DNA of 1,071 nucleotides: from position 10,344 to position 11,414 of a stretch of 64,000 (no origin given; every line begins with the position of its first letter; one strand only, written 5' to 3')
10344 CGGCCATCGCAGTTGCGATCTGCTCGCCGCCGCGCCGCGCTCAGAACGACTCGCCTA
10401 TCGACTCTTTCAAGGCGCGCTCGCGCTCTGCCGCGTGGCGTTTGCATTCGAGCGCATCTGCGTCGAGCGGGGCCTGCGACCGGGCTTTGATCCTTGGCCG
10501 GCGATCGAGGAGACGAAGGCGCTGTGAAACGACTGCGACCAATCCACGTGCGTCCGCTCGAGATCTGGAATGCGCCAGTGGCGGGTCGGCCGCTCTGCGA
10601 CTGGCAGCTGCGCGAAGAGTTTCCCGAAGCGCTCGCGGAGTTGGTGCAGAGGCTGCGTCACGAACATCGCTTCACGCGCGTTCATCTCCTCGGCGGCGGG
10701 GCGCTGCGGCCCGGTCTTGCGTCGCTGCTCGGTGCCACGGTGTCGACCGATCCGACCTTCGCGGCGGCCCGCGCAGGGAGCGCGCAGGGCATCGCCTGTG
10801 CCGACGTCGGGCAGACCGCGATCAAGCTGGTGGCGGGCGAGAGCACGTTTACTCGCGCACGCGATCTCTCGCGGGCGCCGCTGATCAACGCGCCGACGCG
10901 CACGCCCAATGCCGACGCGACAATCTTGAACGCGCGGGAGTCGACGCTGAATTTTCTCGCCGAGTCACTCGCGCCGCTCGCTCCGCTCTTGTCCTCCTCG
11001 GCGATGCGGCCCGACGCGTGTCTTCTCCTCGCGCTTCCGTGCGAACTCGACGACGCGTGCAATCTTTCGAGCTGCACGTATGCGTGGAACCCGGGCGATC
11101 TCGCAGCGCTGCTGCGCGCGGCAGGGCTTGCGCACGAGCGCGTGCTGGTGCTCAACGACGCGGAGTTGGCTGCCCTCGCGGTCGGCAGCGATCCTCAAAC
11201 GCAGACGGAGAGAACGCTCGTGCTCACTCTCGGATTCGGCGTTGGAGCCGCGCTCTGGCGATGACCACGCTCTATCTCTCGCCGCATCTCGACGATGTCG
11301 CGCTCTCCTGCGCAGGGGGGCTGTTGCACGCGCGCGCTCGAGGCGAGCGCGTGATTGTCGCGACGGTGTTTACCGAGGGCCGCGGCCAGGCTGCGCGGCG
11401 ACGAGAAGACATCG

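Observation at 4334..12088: Radical SAM / double AsnB-like / GT1 / GT2 / kinase-like / PIG-L deacetylase operon: candidate aminosugar-amide head-group pathway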

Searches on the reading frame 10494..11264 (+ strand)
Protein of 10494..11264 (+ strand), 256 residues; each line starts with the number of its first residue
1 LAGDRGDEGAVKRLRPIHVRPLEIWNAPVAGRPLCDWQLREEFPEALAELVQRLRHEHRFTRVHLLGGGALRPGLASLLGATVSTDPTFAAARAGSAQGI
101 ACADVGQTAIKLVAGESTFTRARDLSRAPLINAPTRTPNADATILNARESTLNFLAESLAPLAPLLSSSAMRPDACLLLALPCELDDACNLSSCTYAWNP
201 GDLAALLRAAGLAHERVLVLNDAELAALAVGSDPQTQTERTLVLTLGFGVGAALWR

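Call 4: search_protein_families(library=pfam, proteins=[window:10494-11264:+], max_evalue=0.01)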
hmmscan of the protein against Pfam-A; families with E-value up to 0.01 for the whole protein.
window:10494-11264:+ (256 aa): 0 families

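Call 5: search_protein_families(library=ncbifam, proteins=[window:10494-11264:+], max_evalue=0.01)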
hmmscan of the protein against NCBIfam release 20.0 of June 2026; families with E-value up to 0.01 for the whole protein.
window:10494-11264:+ (256 aa): 2 families
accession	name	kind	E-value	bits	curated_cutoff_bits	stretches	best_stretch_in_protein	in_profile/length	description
NF045942.1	PolPhglucPhase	equivalog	0.0025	17.6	250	1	197-254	81-139/242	polyphosphate--glucose phosphotransferase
NF001417.0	PRK00292.1-4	equivalog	0.006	15.3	468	1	165-239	59-128/342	glucokinase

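Call 14: search_solved_structures(query=window:10524-11264:+, max_evalue=1)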
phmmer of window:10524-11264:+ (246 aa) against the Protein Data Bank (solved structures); distinct sequences matched with E-value up to 1: 0.

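Call 25: find_homologous_proteins(query=window:10524-11264:+, max_evalue=0.001)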
Query window:10524-11264:+ (246 aa): 136 proteins with E <= 0.001 among 8000 candidates; the best 120 are listed.
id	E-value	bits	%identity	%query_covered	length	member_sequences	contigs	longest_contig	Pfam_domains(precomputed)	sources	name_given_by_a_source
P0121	3.8e-155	533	100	100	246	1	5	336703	-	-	-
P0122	8.0e-120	417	81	100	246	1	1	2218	-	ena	-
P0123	1.0e-68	250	59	100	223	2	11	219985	-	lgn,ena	-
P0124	3.2e-59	219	53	100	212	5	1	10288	-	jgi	jgi:hypothetical protein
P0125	3.6e-59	219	50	100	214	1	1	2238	-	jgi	jgi:hypothetical protein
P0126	4.1e-59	219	52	100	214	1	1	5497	-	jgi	jgi:hypothetical protein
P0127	4.7e-59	218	53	100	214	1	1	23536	-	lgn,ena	-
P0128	2.1e-55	206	47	100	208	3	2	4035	-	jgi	jgi:hypothetical protein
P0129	4.1e-55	205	50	100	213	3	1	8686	-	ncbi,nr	ncbi:MAG TPA: hypothetical protein VH083_08280 [Myxococcales bacterium]|nr:hypothetical protein [Myx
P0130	5.7e-54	202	50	100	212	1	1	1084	-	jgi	jgi:hypothetical protein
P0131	1.7e-52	197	48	99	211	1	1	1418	-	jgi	jgi:hypothetical protein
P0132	9.3e-52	194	49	100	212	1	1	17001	-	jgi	jgi:hypothetical protein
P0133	6.8e-44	169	49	98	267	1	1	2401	-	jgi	jgi:hypothetical protein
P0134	9.5e-40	155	49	99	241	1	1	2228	-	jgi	jgi:hypothetical protein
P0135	3.6e-39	153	46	100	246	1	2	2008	-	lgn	-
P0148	1.3e-28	119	40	97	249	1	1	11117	PF00480.27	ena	-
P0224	1.2e-11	63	31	95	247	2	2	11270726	-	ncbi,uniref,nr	ncbi:hypothetical protein [Nannocystis exedens]|uniref:hypothetical protein n=1 Tax=Nannocystis exed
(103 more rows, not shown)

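Call 28: search_solved_structures(query=A2, max_evalue=1, show_alignments=2)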
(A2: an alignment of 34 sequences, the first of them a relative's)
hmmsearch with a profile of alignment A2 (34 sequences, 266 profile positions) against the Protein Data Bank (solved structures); distinct sequences matched with E-value up to 1: 14.
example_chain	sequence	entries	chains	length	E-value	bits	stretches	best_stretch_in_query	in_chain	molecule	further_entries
1woq_A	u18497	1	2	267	0.00045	23.1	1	200-262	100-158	Inorganic polyphosphate/ATP-glucomannokinase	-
4czf_A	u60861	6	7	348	0.0053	19.6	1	31-109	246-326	ROD SHAPE-DETERMINING PROTEIN MREB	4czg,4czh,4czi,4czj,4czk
4cze_A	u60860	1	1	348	0.0054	19.6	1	31-109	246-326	ROD SHAPE-DETERMINING PROTEIN MREB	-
4czl_A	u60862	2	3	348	0.0064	19.3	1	31-109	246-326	ROD SHAPE-DETERMINING PROTEIN MREB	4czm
7zpt_M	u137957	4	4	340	0.015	18.1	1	30-108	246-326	Cell shape-determining protein MreB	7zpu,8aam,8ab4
8azg_M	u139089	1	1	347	0.016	18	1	30-108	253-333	Cell shape-determining protein MreB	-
1jce_A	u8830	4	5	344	0.022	17.6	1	34-110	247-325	ROD SHAPE-DETERMINING PROTEIN MREB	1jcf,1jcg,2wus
2qm1_A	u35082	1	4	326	0.044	16.6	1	209-263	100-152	Glucokinase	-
3vov_A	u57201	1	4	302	0.047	16.5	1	210-262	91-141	Glucokinase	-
7yyl_E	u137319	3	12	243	0.097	15.5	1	39-109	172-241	Putative CoA-substrate-specific enzyme activase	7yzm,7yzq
7p7i_AAA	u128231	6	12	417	0.33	13.7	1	220-262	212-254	Ubiquitin-like protein SMT3,N-acetyl-D-glucosamine kinase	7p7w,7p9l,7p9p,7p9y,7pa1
6egc_A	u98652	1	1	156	0.59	12.9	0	27-67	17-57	SC_2L4HC2_23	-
3lm2_A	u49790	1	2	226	0.73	12.6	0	220-263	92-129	Putative kinase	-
5vsu_E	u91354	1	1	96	0.87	12.3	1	4-38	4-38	U6 snRNA-associated Sm-like protein LSm5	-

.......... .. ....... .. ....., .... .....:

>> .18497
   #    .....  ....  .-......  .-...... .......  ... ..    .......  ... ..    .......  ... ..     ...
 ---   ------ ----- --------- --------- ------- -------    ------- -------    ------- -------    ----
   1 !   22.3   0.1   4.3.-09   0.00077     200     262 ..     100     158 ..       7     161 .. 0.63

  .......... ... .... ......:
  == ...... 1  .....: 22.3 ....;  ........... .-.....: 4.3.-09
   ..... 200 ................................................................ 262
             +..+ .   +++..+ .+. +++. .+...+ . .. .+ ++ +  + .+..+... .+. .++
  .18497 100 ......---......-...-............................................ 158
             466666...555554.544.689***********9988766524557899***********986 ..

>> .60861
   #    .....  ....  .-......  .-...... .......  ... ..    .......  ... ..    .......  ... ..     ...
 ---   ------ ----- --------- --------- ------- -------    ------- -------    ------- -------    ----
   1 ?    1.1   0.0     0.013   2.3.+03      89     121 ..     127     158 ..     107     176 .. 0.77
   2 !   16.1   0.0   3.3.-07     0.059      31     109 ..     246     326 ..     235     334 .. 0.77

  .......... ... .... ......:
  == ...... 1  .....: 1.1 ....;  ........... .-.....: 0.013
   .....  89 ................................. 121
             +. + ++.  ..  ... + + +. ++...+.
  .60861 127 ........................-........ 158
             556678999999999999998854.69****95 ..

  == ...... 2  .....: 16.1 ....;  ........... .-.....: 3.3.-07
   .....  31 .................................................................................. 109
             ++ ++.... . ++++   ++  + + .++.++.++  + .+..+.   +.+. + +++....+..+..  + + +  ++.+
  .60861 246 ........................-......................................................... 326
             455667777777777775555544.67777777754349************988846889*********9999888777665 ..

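Call 30: predict_structure(alignment_id=A2)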
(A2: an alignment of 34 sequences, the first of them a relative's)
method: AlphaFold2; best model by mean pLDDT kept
length: 246 residues; sequences in the alignment: 34
mean_pLDDT: 93.4   pTM: 0.90
mean pLDDT of the five models: 93.4, 92.7, 92.7, 91.8, 89.9
residues with pLDDT >= 90: 209; 70-90: 29; 50-70: 6; < 50: 2
segments of 3 or more residues with pLDDT < 50: none
pLDDT, mean of each block of 10 residues (from residue 1): 96 94 94 97 98 96 97 96 96 96 97 95 59 90 98 94 93 94 88 96 97 97 86 95 95
secondary structure, 60 per line:
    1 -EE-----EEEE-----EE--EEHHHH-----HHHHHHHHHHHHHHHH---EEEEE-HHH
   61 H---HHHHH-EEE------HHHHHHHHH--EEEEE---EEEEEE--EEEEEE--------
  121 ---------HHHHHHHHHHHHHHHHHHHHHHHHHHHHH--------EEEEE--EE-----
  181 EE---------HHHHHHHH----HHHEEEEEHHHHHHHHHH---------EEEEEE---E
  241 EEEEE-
elements in order: E9-12 H24-27 H33-48 E52-56 H58-61 H65-69 E71-73 H80-88 E91-95 E99-104 E107-112 H130-158 E167-171 H192-199 E207-211 H212-221 E231-236 E240-245

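Call 34: fold_search(model_id=the predicted structure, library=pdb)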
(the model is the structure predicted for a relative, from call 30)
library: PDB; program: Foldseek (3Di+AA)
matches with E <= 10: 608; with E <= 0.001: 0
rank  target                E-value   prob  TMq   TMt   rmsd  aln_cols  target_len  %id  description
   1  3h1q_B                1.4e-03  0.99  0.38  0.35   7.3       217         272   13  Crystal structure of ethanolamine utilization protein EutJ from Carboxydothermus hydrogenoformans (released 2009-05-19)
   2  3lm2_A                9.6e-03  0.99  0.35  0.37   5.9       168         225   17  Crystal structure of Putative kinase. (17743352) from AGROBACTERIUM TUMEFACIENS str. C58 (Dupont) at 1.70 A resolution (released 2010-02-23)
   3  3h1q_A                1.3e-02  0.97  0.42  0.40   6.3       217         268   13  Crystal structure of ethanolamine utilization protein EutJ from Carboxydothermus hydrogenoformans (released 2009-05-19)
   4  3vov_B                1.8e-02  0.63  0.30  0.26   8.8       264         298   16  Crystal Structure of ROK Hexokinase from Thermus thermophilus (released 2012-06-27)
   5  3lm2_B                2.6e-02  0.97  0.35  0.38   5.0       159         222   16  Crystal structure of Putative kinase. (17743352) from AGROBACTERIUM TUMEFACIENS str. C58 (Dupont) at 1.70 A resolution (released 2010-02-23)
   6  8v9k_z                3.5e-02  0.72  0.22  0.17   7.2       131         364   14  Cryo-EM structure of the Mycobacterium smegmatis 70S ribosome in complex with hibernation factor Rv2629 (Balon) (Struc (released 2024-02-07)
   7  3h78_A                3.7e-02  0.18  0.17  0.13  13.7       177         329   15  Crystal structure of Pseudomonas aeruginosa PqsD C112A mutant in complex with anthranilic acid (released 2009-09-15)
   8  4dfe_B                4.7e-02  0.20  0.19  0.15  15.6       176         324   16  Crystal structure of 3-oxoacyl-[acyl-carrier-protein] synthase III from Burkholderia xenovorans (released 2012-02-08)
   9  2p6r_A                4.7e-02  0.10  0.17  0.08  16.2       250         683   11  Crystal structure of superfamily 2 helicase Hel308 in complex with unwound DNA (released 2007-06-12)
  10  3h78_B                5.0e-02  0.20  0.25  0.20  13.9       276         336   16  Crystal structure of Pseudomonas aeruginosa PqsD C112A mutant in complex with anthranilic acid (released 2009-09-15)
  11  4ylt                  5.3e-02  0.16  0.24  0.20  11.9       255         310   15  Crystal structure of beta-ketoacyl-ACP synthase III (FabH) from Yersinia pestis (released 2015-04-08)
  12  9bls_A                5.7e-02  0.66  0.30  0.15   8.8       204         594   12  Structure of the human mitochondrial Hsp70 (mortalin; R126W mutant) bound to nucleotide exchange factor GrpEL1 (WT) (released 2025-01-15)
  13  4dfe_D                5.7e-02  0.21  0.20  0.16  15.6       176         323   17  Crystal structure of 3-oxoacyl-[acyl-carrier-protein] synthase III from Burkholderia xenovorans (released 2012-02-08)
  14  4x0o_H                6.0e-02  0.16  0.18  0.13  13.1       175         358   12  Beta-ketoacyl-(acyl carrier protein) synthase III-2 (FabH2) from Vibrio cholerae soaked with Acetyl-CoA (released 2014-12-03)
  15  6xa1_j                6.4e-02  0.25  0.26  0.19  16.4       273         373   11  Structure of a drug-like compound stalled human translation termination complex (released 2020-10-07)
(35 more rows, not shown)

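Call 71: find_encoding_contigs(protein=P0224, flank=10000, max_places=2)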
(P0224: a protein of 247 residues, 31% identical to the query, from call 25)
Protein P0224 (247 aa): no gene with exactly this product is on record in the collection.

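Call 77: search_protein_families(library=padloc, proteins=[window:10524-11264:+], max_evalue=0.001)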
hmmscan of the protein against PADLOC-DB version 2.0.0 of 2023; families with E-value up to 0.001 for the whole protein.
window:10524-11264:+ (246 aa): 0 families

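Call 83: search_protein_representatives(alignment_id=A2)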
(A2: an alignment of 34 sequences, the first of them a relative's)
Query: 34 sequences, 266 profile positions. Proteins with E-value up to 0.001 (for the whole library): 434; up to 1e-10: 351; up to 1e-30: 243. The best 150 are listed.
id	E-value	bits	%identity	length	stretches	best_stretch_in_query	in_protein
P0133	1.6e-88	313.1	-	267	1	2-264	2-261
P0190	7.0e-88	311.0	-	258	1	2-263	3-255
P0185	2.3e-86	306.1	-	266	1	7-264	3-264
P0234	2.3e-84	299.5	-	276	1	2-264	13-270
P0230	1.5e-83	296.8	-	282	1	2-264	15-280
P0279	4.9e-82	291.9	-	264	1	2-264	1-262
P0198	1.5e-81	290.3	-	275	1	3-261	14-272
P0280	1.4e-78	280.5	-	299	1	2-264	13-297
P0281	1.1e-77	277.6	-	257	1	3-264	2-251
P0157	6.0e-77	275.2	-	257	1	1-264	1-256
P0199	3.7e-76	272.6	-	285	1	2-265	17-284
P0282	4.0e-75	269.2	-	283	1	1-263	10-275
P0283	5.9e-75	268.6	-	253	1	1-264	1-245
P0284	9.1e-75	268.0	-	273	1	2-263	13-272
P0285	1.1e-74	267.8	-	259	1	1-264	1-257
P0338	1.2e-56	208.7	-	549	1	2-264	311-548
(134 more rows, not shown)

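Call 86: find_encoding_contigs(protein=P0338, flank=10000, max_places=2)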
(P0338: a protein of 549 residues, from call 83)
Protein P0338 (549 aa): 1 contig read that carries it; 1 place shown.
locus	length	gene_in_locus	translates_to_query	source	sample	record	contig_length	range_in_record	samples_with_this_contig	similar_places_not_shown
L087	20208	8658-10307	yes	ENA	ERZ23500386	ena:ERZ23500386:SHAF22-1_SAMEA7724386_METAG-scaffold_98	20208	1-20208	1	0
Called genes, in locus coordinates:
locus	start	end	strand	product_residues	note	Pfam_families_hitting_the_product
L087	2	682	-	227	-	?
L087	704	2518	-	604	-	PF01839:FG-GAP (faint), PF13517:FG-GAP_3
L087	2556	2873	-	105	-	PF15731:MqsA_antitoxin (weak), PF13560:HTH_31, PF13443:HTH_26 (weak), PF01381:HTH_3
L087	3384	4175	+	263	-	PF21168:FkbO_Hyg5-like_N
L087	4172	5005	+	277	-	PF04055:Radical_SAM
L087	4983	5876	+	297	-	PF00733:Asn_synthase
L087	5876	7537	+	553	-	PF13522:GATase_6, PF13537:GATase_7, PF00733:Asn_synthase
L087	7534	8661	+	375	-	PF00201:UDPGT, PF04101:Glyco_tran_28_C, PF06722:EryCIII-like_C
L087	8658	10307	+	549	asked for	-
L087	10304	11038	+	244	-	PF02585:PIG-L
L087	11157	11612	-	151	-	PF04945:YHS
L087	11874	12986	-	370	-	PF14520:HHH_5 (weak), PF02481:DNA_processg_A, PF18306:LDcluster4 (faint), PF17782:WHD_DprA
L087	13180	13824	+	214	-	-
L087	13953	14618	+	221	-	PF00005:ABC_tran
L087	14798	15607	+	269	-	PF02673:BacA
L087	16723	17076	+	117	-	-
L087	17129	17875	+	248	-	PF13353:Fer4_12, PF04055:Radical_SAM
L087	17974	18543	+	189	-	PF12917:YfbR-like, PF13023:HD_3, PF01966:HD (weak)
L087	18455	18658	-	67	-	-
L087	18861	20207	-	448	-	?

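Call 92: find_related_loci(query=A2, collection=metagenome_contigs, flank=10000)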
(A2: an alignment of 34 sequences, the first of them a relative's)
Query A2 (246 aa) in metagenome_contigs; peptide patterns used: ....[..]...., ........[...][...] (x = any residue, [..] = any of these).
600 stretches matched a pattern (row limit reached: there are more); 86 encode a relative of the query (tblastn E <= 1e-3); the best 80 are kept; 80 distinct loci.
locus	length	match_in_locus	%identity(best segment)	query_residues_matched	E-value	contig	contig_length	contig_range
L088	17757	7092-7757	59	1-245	4e-77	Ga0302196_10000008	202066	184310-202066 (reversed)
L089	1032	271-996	39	9-244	3e-36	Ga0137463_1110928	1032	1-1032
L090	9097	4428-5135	40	9-244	4e-33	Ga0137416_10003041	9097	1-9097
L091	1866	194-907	37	5-244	5e-31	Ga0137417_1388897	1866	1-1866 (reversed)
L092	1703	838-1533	40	2-220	9e-30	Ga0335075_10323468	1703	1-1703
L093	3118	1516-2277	38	12-244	2e-29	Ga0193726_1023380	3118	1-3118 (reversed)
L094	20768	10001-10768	37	3-243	4e-28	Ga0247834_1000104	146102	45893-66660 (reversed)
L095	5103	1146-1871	40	2-244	2e-25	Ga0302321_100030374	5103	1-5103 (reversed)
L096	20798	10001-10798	37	3-244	2e-25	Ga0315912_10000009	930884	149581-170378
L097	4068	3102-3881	37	1-244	1e-24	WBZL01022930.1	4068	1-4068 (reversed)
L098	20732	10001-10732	41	3-241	1e-29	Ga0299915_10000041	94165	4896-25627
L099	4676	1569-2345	35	1-244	2e-23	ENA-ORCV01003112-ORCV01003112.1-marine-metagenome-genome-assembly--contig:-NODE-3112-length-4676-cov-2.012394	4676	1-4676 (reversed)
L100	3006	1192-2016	36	2-244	4e-23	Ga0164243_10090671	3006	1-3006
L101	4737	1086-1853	34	1-246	1e-22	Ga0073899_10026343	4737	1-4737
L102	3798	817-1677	33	2-244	1e-22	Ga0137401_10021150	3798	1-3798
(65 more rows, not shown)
